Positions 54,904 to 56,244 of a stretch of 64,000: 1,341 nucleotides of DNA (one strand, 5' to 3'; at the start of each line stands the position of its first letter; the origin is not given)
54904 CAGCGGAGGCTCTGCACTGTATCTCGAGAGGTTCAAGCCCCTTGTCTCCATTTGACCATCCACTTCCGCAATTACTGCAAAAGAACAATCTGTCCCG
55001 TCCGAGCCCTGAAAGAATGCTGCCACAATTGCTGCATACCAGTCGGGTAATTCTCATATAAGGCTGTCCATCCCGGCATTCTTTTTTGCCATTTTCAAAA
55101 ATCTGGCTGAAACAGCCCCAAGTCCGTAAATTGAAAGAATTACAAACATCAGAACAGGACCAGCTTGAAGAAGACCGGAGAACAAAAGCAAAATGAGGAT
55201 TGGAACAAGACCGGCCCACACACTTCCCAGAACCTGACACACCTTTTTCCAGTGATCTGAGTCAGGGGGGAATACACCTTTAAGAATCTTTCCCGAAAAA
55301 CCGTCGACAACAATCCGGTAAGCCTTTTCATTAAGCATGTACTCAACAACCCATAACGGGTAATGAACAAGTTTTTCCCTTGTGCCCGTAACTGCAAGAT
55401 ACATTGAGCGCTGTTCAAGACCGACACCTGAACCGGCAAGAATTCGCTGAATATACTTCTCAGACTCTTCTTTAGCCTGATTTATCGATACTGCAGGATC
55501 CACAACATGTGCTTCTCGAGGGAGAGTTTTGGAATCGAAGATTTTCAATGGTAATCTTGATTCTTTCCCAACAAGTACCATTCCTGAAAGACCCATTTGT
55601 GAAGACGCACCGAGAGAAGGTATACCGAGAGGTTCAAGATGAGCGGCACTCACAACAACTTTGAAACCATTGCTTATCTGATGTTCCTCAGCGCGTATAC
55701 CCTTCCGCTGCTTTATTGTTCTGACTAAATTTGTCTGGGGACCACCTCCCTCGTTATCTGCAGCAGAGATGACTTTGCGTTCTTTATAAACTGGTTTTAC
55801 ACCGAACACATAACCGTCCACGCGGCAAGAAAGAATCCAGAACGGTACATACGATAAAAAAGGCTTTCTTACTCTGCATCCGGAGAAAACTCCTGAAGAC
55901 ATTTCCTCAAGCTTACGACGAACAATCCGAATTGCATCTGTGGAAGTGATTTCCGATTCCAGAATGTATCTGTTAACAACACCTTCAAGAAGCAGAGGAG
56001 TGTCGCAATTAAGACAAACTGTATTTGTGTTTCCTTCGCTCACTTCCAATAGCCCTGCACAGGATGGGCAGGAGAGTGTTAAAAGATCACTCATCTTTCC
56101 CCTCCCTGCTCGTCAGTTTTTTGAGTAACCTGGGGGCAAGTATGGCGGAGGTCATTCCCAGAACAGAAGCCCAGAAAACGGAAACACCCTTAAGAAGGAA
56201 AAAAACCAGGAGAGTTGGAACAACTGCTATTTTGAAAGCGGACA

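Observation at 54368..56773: Translationally coupled triad of paralogous CxxC-x14-CxxC zinc-ribbon proteins, two membrane-anchored, with no recognisable family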

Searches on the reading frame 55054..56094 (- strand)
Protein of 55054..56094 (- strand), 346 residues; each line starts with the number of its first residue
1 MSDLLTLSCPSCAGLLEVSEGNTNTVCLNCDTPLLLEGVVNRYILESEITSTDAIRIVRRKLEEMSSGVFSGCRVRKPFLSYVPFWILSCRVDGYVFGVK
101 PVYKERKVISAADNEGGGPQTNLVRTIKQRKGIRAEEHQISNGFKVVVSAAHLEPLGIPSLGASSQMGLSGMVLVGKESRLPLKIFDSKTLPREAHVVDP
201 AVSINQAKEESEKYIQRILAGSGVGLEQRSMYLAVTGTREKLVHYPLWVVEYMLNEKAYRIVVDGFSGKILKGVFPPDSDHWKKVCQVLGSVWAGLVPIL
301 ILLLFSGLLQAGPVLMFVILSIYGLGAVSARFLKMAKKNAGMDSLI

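Call 3: search_protein_families(library=pfam, proteins=[window:55054-56094:-], max_evalue=10)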
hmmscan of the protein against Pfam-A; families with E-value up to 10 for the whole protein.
window:55054-56094:- (346 aa): 4 families
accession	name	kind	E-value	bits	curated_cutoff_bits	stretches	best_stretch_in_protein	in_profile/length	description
PF23547.1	Zn_ribbon_FGT1_1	-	0.0015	18.5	27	1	7-36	3-32/35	FORGETTER1 first zinc ribbon domain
PF14848.11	HU-DNA_bdg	-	0.12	12.8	30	1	46-84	42-80/124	DNA-binding domain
PF03413.25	PepSY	-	0.15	12.8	24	1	239-272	24-58/60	Peptidase propeptide and YPEB domain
PF02150.21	Zn_ribbon_RPB9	-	0.34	11.3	25.2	1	9-31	4-28/36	RNA polymerases M/15 Kd subunit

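Call 4: search_protein_families(library=ncbifam, proteins=[window:55054-56094:-], max_evalue=10)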
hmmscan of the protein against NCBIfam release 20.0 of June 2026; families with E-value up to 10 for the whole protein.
window:55054-56094:- (346 aa): 1 family
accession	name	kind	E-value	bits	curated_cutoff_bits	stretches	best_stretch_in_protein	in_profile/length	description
NF041921.1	HVO_A0556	equivalog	0.0095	15.8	65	1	4-33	18-50/55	HVO_A0556 family zinc finger protein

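Call 8: find_homologous_proteins(query=window:55054-56094:-, max_evalue=0.001)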
Query window:55054-56094:- (346 aa): 55 proteins with E <= 0.001 among 3884 candidates.
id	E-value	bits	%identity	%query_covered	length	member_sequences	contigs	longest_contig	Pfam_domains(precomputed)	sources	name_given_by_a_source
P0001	5.0e-226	767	100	100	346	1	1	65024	-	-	-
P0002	7.5e-186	635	80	100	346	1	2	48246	-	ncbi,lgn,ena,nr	ncbi:MAG: hypothetical protein KAR40_05670 [Candidatus Sabulitectum sp.]|nr:hypothetical protein [Ca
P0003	5.0e-185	633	80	100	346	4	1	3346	-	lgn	-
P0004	3.3e-184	630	80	100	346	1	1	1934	PF23547.2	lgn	-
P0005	1.4e-183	628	79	100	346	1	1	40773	-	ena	-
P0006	8.7e-183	625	78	100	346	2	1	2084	PF23547.2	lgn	-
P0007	9.2e-183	625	79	100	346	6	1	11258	PF23547.2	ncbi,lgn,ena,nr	ncbi:MAG: hypothetical protein KAH31_04735 [Candidatus Sabulitectum sp.]|nr:hypothetical protein [Ca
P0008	1.1e-179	615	77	100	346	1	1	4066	PF23547.2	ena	-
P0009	1.2e-178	612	77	100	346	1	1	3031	-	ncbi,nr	ncbi:MAG: hypothetical protein GY852_03370 [bacterium]|nr:hypothetical protein [bacterium]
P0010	2.6e-178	611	77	100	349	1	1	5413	-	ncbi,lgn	-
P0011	1.1e-177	608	77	100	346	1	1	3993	-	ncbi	-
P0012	6.3e-177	606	76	100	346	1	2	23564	-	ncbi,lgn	-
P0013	5.1e-176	603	76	100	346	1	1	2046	-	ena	-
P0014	3.0e-174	597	75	100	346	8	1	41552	-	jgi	-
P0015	9.2e-174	596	75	100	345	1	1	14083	-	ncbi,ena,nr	ncbi:MAG: hypothetical protein KAH54_06390 [Candidatus Sabulitectum sp.]|nr:hypothetical protein [Ca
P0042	2.2e-78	282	47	87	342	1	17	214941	-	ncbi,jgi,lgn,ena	jgi:hypothetical protein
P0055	2.4e-11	62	27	88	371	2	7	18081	-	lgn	-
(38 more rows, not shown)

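Call 12: find_encoding_contigs(protein=P0042, flank=6000, max_places=2)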
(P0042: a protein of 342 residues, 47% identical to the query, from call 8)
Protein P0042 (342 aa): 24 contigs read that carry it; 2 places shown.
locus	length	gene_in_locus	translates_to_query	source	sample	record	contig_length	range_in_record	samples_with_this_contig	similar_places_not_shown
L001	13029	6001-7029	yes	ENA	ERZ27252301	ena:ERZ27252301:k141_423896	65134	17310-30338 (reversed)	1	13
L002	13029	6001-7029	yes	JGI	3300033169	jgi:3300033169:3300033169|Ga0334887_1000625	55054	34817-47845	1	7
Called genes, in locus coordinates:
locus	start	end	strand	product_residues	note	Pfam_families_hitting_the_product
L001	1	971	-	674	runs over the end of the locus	PF17391:Urocanase_N, PF01175:Urocanase, PF17392:Urocanase_C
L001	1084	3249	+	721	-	PF00246:Peptidase_M14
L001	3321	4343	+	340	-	PF01075:Glyco_transf_9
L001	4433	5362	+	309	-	PF04230:PS_pyruv_trans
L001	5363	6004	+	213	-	-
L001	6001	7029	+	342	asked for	-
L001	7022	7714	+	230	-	-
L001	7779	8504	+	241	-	PF20772:TACO1_YebC_N, PF01709:Transcrip_reg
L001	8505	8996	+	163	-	PF02075:RuvC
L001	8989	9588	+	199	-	PF14520:HHH_5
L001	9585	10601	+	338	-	PF05496:RuvB_N, PF00004:AAA, PF07728:AAA_5 (faint), PF17864:AAA_lid_4, PF05491:WHD_RuvB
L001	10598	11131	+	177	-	PF02677:QueH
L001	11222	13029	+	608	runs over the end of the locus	PF01839:FG-GAP (faint), PF13517:FG-GAP_3, PF12256:TcdB_toxin_midN (faint), PF13517:FG-GAP_3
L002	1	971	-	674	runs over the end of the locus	PF17391:Urocanase_N, PF01175:Urocanase, PF17392:Urocanase_C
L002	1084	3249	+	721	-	PF00246:Peptidase_M14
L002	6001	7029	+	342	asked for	-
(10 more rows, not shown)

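Call 13: find_encoding_contigs(protein=P0055, flank=6000, max_places=2)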
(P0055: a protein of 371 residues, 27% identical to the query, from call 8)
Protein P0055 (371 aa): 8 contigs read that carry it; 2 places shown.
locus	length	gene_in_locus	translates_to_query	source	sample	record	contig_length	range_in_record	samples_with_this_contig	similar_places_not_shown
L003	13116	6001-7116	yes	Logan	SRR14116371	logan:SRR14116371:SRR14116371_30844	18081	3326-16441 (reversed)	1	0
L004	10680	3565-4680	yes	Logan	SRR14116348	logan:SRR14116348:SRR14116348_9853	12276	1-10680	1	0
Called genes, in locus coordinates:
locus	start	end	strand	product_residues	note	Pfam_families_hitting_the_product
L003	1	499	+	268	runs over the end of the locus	PF08478:POTRA_1, PF03799:FtsQ_DivIB_C (faint)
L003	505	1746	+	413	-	PF14450:FtsA (weak), PF02491:SHS2_FTSA, PF06723:MreB_Mbl, PF14450:FtsA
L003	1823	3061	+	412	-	PF00091:Tubulin, PF12327:FtsZ_C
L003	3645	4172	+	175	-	-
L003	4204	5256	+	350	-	PF13421:Band_7_1, PF01145:Band_7, PF13240:Zn_Ribbon_1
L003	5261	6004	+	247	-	-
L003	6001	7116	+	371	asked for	-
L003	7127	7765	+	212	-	-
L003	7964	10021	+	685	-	PF00676:E1_dh, PF13292:DXP_synthase_N (weak), PF02779:Transket_pyr, PF02780:Transketolase_C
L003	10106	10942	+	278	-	PF13191:AAA_16 (faint), PF07726:AAA_3 (weak), PF07728:AAA_5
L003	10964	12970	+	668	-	-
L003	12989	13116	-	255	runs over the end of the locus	PF08241:Methyltransf_11, PF08242:Methyltransf_12, PF13649:Methyltransf_25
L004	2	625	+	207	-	?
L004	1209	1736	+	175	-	-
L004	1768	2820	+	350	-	PF13421:Band_7_1, PF01145:Band_7, PF13240:Zn_Ribbon_1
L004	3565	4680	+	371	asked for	-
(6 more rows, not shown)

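Call 24: predict_structure(alignment_id=A1)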
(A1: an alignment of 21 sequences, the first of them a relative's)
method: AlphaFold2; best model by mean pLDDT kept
length: 346 residues; sequences in the alignment: 21
mean_pLDDT: 76.7   pTM: 0.65
mean pLDDT of the five models: 76.7, 73.3, 72.7, 71.9, 69.1
residues with pLDDT >= 90: 28; 70-90: 233; 50-70: 73; < 50: 12
segments of 3 or more residues with pLDDT < 50: 162-164, 340-346
pLDDT, mean of each block of 10 residues (from residue 1): 70 80 77 70 89 91 75 84 88 87 85 67 83 87 84 69 57 66 83 82 82 81 76 77 90 84 89 71 73 74 61 65 74 61 39
secondary structure, 60 per line:
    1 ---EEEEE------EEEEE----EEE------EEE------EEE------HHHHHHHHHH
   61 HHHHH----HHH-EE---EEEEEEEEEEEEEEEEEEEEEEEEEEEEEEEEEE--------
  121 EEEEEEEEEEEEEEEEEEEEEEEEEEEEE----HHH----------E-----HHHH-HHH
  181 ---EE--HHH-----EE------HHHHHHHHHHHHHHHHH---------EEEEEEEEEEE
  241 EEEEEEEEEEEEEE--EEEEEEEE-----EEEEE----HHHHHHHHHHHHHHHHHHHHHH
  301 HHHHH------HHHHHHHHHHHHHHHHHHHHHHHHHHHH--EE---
elements in order: E4-8 E15-19 E24-26 E33-35 E42-44 H51-65 E79-112 E121-149 H173-176 H204-220 E230-254 E257-264 E270-274 H279-305 H312-339

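Call 25: search_protein_representatives(alignment_id=A1)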
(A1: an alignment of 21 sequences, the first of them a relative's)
Query: 21 sequences, 346 profile positions. Proteins with E-value up to 0.001 (for the whole library): 2630; up to 1e-10: 522; up to 1e-30: 40. The best 150 are listed.
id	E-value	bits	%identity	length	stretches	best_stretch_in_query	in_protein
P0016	3.6e-160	548.9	-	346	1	1-344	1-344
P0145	1.8e-143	494.0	-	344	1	1-340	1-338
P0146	1.5e-106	372.6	-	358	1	5-339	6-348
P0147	9.1e-97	340.4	-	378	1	4-338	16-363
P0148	2.1e-91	322.8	-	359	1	6-341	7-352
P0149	3.1e-90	318.9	-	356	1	4-337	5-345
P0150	5.3e-90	318.2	-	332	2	122-340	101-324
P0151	6.2e-85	301.5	-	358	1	5-344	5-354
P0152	9.6e-73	261.4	-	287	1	72-338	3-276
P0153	1.6e-49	185.0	-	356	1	4-338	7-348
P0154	8.7e-48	179.4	-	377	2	132-302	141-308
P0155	2.3e-47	178.0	-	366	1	3-323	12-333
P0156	1.3e-44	168.9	-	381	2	5-128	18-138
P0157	2.8e-43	164.5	-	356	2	180-328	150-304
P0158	1.3e-42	162.4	-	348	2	132-309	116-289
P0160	8.2e-41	156.4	-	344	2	2-113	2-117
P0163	1.1e-37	146.1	-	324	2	5-110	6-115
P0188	1.7e-29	119.2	-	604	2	168-315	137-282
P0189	2.9e-28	115.2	-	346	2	3-125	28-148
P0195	3.2e-27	111.7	-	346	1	1-294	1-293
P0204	8.4e-26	107.1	-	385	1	2-296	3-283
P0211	7.1e-25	104.0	-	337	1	4-327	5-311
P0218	1.2e-23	100.0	-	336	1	4-295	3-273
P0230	5.1e-23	97.9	-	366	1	4-327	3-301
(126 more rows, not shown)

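Call 29: fold_search(model_id=the predicted structure, library=pdb)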
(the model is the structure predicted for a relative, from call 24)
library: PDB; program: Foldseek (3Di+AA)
matches with E <= 10: 363; with E <= 0.001: 0
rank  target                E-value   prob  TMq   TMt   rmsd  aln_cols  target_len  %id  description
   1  3b07_B                3.9e-02  0.12  0.13  0.15  20.8       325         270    8  Crystal structure of octameric pore form of gamma-hemolysin from Staphylococcus aureus (released 2011-10-12)
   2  3qtd_A                7.0e-02  0.07  0.09  0.07  26.0       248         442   10  Crystal structure of putative modulator of gyrase (PmbA) from Pseudomonas aeruginosa PAO1 (released 2011-03-30)
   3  3qtd_B                9.2e-02  0.06  0.08  0.07  26.4       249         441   11  Crystal structure of putative modulator of gyrase (PmbA) from Pseudomonas aeruginosa PAO1 (released 2011-03-30)
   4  4tw1_E                1.5e-01  0.05  0.10  0.12  19.9       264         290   12  Crystal structure of the octameric pore complex of the Staphylococcus aureus Bi-component Toxin LukGH (released 2014-11-12)
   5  7yl9_H                1.7e-01  0.06  0.11  0.08  21.5       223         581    8  Cryo-EM structure of complete transmembrane channel E289A mutant Vibrio cholerae Cytolysin (released 2022-08-31)
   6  8jx3_A                2.0e-01  0.04  0.12  0.13  21.8       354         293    6  alpha-Hemolysin(G122S/K147R/K237C)-SpyTag/SpyCatcher head to head 14-mer (released 2024-07-03)
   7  4tw1_M                2.1e-01  0.02  0.07  0.08  25.6       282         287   11  Crystal structure of the octameric pore complex of the Staphylococcus aureus Bi-component Toxin LukGH (released 2014-11-12)
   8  5njf_A                2.2e-01  0.03  0.08  0.06  26.6       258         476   10  E. coli Microcin-processing metalloprotease TldD/E (TldD H262A mutant) with pentapeptide bound (released 2017-10-04)
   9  7q9y_A                2.3e-01  0.04  0.10  0.12  23.3       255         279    7  Cryo-EM structure of the octameric pore of Clostridium perfringens beta-toxin. (released 2022-10-19)
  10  4rhz_A                2.4e-01  0.04  0.08  0.10  37.8       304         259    8  Crystal structure of Cry23Aa1 and Cry37Aa1 binary protein complex (released 2015-10-28)
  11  8g78_D                2.7e-01  0.03  0.08  0.06  25.5       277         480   10  Local refinement of SARS-CoV-2 spike/nanobody mixture complex around NTD (released 2024-02-21)
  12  3anz_A                3.0e-01  0.04  0.13  0.14  21.9       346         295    8  Crystal Structure of alpha-hemolysin (released 2011-06-22)
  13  6rb9_A                3.0e-01  0.02  0.07  0.09  20.5       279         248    6  The pore structure of Clostridium perfringens epsilon toxin (released 2019-06-19)
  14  5njc_C                3.6e-01  0.02  0.08  0.06  26.2       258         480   10  E. coli Microcin-processing metalloprotease TldD/E (TldD E263A mutant) with hexapeptide bound (released 2017-10-04)
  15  4exr                  4.0e-01  0.07  0.09  0.20  27.2       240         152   13  Crystal structure of a putative lipoprotein (CD1622) from Clostridium difficile 630 at 1.85 A resolution (released 2012-06-27)
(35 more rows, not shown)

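Call 30: search_protein_families(library=pfam, alignment_id=A2, max_evalue=0.01)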
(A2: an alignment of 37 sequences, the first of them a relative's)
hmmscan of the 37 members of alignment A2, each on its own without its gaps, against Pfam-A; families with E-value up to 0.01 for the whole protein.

A. member 1, P0001 (346 aa): 1 family
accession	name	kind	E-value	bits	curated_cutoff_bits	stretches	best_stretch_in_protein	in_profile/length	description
PF23547.1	Zn_ribbon_FGT1_1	-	0.0015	18.5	27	1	7-36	3-32/35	FORGETTER1 first zinc ribbon domain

B. families by the number of members that match (of 37 scanned): 12 families
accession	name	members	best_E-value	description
PF23547.1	Zn_ribbon_FGT1_1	3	0.0015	FORGETTER1 first zinc ribbon domain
PF23548.1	Zn_ribbon_FGT1_2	2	7.1e-05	FORGETTER1 second zinc ribbon domain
PF08271.17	Zn_Ribbon_TF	2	0.0031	TFIIB zinc-binding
PF07295.17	DUF1451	2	0.0046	Zinc-ribbon containing domain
PF03119.21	DNA_ligase_ZBD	1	0.0005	NAD-dependent DNA ligase C4 zinc finger domain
PF22191.2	IBR_1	1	0.0027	IBR domain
PF09297.16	Zn_ribbon_NUD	1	0.0029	NADH pyrophosphatase zinc ribbon domain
PF18319.7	Zn_ribbon_PriA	1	0.0029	PriA DNA helicase Cys-rich region (CRR) domain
PF03413.25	PepSY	1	0.004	Peptidase propeptide and YPEB domain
PF14446.12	Prok-RING_1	1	0.0056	Prokaryotic RING finger family 1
PF22747.2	Zn_ribbon_DUF2089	1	0.0058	DUF2089 zinc ribbon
PF13453.11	Zn_ribbon_TFIIB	1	0.0095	Transcription factor zinc-finger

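Call 34: find_related_loci(query=A3, collection=genome_contigs, flank=7000)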
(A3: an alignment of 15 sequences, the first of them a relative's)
Query A3 (338 aa) in genome_contigs; peptide patterns used: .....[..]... (x = any residue, [..] = any of these).
358 stretches matched a pattern; 345 encode a relative of the query (tblastn E <= 1e-3); the best 80 are kept; 80 distinct loci.
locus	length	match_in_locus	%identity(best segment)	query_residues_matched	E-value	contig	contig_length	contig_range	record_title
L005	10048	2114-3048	71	1-311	2e-123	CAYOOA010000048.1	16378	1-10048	MAG TPA_asm: uncultured Anaerolineaceae bacterium isolate SRP216815_co1_131 genome assembly, contig: NODE_4293_length_16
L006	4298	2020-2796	70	1-259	3e-124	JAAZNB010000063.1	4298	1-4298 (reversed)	MAG: Chloroflexota bacterium isolate AS27yjCOA_123 6633_AS27, whole genome shotgun sequence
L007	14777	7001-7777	65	1-259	5e-121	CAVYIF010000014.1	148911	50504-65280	MAG: uncultured Chloroflexia bacterium isolate MFD05684.bin.2.144 genome assembly, contig: contig_57167, whole genome sh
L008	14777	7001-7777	67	1-259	4e-119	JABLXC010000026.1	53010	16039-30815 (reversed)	MAG: Anaerolineae bacterium isolate Ch132 contig26, whole genome shotgun sequence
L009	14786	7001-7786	65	1-259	7e-117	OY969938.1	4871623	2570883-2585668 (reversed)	MAG: uncultured Chloroflexia bacterium isolate MFD02416.bin.c.1 genome assembly, chromosome: 1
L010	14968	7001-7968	68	1-317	3e-115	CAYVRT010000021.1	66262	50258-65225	MAG TPA_asm: uncultured Anaerolinea sp. isolate SRP278314_co1_299 genome assembly, contig: NODE_560_length_66262_cov_34.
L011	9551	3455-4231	64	1-259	7e-114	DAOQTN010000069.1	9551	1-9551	MAG TPA_asm: Anaerolineaceae bacterium isolate AMR_MDS_1139 NODE_8000_length_9551_cov_5.119735, whole genome shotgun seq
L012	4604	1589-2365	64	1-259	6e-114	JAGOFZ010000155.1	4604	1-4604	MAG: Longilinea sp. isolate Go_SlDig_bin_457 Go_SlDig_65148_length_4604_cov_13.250391, whole genome shotgun sequence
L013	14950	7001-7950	67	1-314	7e-110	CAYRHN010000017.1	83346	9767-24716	MAG TPA_asm: uncultured Anaerolineaceae bacterium isolate SRP216815_co1_295 genome assembly, contig: NODE_328_length_833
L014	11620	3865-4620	64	8-259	1e-109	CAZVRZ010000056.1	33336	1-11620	MAG TPA_asm: uncultured Anaerolineaceae bacterium isolate SRP192927_co7_37 genome assembly, contig: NODE_2029_length_333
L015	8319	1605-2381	64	1-259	3e-109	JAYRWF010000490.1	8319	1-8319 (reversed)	MAG: Anaerolineales bacterium isolate NJ_NJASGE3bin.38 k141_1437000, whole genome shotgun sequence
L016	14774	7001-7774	62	1-259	2e-108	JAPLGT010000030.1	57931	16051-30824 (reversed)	MAG: Chloroflexota bacterium isolate LacPavin_0818_WC45_MAG_50_14 LacPavin_0818_WC45_scaffold_638363, whole genome shotg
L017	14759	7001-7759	62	7-259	1e-108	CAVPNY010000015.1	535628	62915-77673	MAG: uncultured Chloroflexia bacterium isolate MFD00032.bin.3.204 genome assembly, contig: contig_50487, whole genome sh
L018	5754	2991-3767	61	1-259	3e-108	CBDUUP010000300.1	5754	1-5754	MAG TPA_asm: uncultured Anaerolineales bacterium isolate SRR22302368_binner13_Refined_76 genome assembly, contig: ERZ257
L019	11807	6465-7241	61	1-259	3e-108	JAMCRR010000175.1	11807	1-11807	MAG: Chloroflexota bacterium isolate FK_Sedi_A_Bin.25 NODE_14008_length_11807_cov_3.15736, whole genome shotgun sequence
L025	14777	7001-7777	61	1-259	1e-106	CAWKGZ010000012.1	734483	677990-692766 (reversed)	MAG: uncultured Chloroflexia bacterium isolate MFD04716.bin.2.174 genome assembly, contig: contig_6153, whole genome sho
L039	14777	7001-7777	60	1-259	1e-102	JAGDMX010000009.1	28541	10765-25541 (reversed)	MAG: Chloroflexota bacterium isolate CTSoil_045 scaffold_863, whole genome shotgun sequence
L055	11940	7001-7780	55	1-259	3e-98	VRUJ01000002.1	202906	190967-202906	MAG: Chloroflexota bacterium isolate MohnsGC08_bin188 NODE_2_length_202906_cov_54.966450, whole genome shotgun sequence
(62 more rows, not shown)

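Call 45: search_protein_families(library=padloc, proteins=[window:55054-56094:-], max_evalue=1)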
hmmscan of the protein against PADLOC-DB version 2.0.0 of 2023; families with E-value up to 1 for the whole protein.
window:55054-56094:- (346 aa): 0 families

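Call 46: search_solved_structures(query=A2, max_evalue=1)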
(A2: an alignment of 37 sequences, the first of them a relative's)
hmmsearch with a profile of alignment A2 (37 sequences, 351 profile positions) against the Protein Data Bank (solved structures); distinct sequences matched with E-value up to 1: 19.
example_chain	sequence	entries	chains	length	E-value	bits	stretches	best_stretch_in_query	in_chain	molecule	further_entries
3wwl_A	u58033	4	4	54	0.004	19.4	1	10-40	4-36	Alpha-aminoadipate carrier protein LysW | OrfF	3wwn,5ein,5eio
4qiw_P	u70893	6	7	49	0.0056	18.9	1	10-43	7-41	DNA-directed RNA polymerase subunit P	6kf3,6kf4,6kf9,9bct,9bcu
5k2m_E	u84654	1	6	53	0.007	18.6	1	9-39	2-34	Probable lysine biosynthesis protein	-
7oqy_Y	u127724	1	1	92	0.0088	18.2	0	11-35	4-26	DNA-directed RNA polymerase, subunit M (RpoM-2)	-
9e71_BY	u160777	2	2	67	0.075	15.2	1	4-36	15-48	Small ribosomal subunit protein eS27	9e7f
9fhl_W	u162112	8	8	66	0.083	15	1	4-38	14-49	Small ribosomal subunit protein eS27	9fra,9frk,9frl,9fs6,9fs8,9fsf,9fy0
9v21_sC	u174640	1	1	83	0.16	14.1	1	7-36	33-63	Small ribosomal subunit protein eS27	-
3j0k_L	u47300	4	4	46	0.16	14.1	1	10-49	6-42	DNA-directed RNA polymerases I, II, and III 7.7 kDa polypeptide | DNA-DIRECTED RNA POLYMERASES I, II, AND III SUBUNIT RPABC4, RPB12 | DNA-directed RNA polymeras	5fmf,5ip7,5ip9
9v1j_sC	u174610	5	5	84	0.16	14.1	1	7-36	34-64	Small ribosomal subunit protein eS27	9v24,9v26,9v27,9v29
2nb9_A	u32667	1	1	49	0.17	14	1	9-36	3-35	Uncharacterized protein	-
1i3q_L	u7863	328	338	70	0.29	13.2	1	8-49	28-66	DNA-DIRECTED RNA POLYMERASE II 7.7KD POLYPEPTIDE | DNA-directed RNA polymerase II, chain RPB12 | DNA-directed RNA polymerases I, II, and III 7.7 kDa polypeptide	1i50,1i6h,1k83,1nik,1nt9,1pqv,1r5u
8bws_L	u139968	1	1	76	0.35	13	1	8-49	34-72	DNA-directed RNA polymerases I, II, and III subunit RPABC4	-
36ro_P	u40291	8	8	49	0.44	12.7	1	10-46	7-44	DNA-directed RNA polymerase subunit Rpo12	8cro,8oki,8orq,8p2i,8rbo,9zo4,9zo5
6bve_A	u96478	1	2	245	0.64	12.1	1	130-229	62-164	Triosephosphate isomerase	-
6zj3_Sc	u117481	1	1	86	0.64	12.1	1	7-36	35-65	Ribosomal protein eS27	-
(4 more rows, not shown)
